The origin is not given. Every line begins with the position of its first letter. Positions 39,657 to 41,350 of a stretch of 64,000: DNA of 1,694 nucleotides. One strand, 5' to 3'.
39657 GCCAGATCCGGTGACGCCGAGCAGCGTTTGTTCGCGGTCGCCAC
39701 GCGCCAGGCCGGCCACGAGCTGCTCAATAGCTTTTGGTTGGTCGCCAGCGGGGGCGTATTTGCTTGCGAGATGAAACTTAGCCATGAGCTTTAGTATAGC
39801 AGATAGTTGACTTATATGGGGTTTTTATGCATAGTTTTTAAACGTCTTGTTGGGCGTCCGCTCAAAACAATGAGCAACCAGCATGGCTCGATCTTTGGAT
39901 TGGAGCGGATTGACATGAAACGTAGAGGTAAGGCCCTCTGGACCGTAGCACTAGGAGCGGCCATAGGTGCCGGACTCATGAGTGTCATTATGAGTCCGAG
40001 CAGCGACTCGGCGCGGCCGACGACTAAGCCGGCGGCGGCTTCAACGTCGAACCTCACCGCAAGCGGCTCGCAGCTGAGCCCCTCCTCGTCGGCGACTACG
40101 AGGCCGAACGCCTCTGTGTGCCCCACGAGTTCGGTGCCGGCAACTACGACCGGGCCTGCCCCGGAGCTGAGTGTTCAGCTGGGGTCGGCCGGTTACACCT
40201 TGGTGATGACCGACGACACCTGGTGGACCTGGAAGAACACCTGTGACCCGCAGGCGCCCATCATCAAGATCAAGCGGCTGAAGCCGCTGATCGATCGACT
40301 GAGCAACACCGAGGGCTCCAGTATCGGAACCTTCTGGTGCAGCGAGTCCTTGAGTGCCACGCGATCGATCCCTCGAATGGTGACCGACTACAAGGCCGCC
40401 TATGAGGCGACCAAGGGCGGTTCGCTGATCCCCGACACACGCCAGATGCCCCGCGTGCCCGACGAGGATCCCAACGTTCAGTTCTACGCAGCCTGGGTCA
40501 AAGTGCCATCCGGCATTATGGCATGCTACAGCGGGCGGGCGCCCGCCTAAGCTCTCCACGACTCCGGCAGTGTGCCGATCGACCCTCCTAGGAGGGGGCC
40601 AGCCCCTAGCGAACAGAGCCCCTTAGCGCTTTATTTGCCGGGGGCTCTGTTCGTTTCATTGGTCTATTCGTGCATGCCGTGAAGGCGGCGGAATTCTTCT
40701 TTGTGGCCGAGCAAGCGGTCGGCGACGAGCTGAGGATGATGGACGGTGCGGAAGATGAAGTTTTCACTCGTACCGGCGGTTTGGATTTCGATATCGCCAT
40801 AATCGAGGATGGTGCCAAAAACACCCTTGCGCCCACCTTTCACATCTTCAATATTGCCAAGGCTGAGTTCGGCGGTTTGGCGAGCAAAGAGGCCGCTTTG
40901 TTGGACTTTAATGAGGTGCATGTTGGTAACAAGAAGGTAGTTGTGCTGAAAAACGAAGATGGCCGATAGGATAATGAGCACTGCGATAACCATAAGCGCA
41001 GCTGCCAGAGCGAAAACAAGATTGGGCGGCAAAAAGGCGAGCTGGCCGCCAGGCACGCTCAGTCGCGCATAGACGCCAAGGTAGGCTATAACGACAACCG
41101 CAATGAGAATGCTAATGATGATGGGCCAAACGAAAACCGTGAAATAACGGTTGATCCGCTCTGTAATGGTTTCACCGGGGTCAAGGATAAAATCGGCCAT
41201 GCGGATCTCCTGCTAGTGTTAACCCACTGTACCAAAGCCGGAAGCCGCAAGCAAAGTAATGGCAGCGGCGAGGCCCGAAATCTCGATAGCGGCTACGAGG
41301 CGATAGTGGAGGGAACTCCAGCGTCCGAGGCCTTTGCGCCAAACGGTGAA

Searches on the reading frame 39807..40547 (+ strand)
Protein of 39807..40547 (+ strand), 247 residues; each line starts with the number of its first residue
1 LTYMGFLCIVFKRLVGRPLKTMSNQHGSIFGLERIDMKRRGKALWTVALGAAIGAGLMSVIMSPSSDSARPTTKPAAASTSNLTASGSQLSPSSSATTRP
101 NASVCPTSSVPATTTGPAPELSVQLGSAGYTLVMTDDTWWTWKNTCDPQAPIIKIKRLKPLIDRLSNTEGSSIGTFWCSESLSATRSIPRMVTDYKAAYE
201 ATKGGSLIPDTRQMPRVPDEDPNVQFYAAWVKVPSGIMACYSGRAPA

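Call 47: search_protein_families(library=phrogs, max_evalue=0.1, proteins=[window:39807-40547:+])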
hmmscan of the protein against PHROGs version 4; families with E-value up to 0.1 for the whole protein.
window:39807-40547:+ (247 aa): 1 family
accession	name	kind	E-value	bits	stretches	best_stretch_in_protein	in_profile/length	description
phrog_443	-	lysis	0.016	16.8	1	42-79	40-81/127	holin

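Call 49: search_protein_families(library=ncbifam, max_evalue=0.1, proteins=[window:39807-40547:+])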
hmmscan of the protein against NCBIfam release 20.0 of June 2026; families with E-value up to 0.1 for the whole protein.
window:39807-40547:+ (247 aa): 0 families

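Call 53: search_protein_families(library=pfam, max_evalue=0.001, proteins=[window:39807-40547:+])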
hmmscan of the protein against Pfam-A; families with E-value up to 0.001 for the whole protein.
window:39807-40547:+ (247 aa): 0 families

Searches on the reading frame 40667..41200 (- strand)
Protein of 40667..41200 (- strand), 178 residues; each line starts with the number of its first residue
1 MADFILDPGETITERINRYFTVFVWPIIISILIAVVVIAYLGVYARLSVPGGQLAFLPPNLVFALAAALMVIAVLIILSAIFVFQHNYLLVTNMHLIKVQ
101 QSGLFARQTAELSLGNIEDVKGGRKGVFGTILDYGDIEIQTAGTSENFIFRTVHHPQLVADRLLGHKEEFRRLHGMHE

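Call 53: search_protein_families(library=pfam, max_evalue=0.001, proteins=[window:40667-41200:-])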
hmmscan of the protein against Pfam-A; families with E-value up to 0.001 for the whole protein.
window:40667-41200:- (178 aa): 2 families
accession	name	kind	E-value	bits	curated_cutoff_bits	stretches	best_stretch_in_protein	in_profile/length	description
PF03703.20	bPH_2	-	9.8e-05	23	22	1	100-160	15-75/78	Bacterial PH domain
PF07298.16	NnrU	-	0.00076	19.6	24.7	0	25-160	34-107/188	NnrU protein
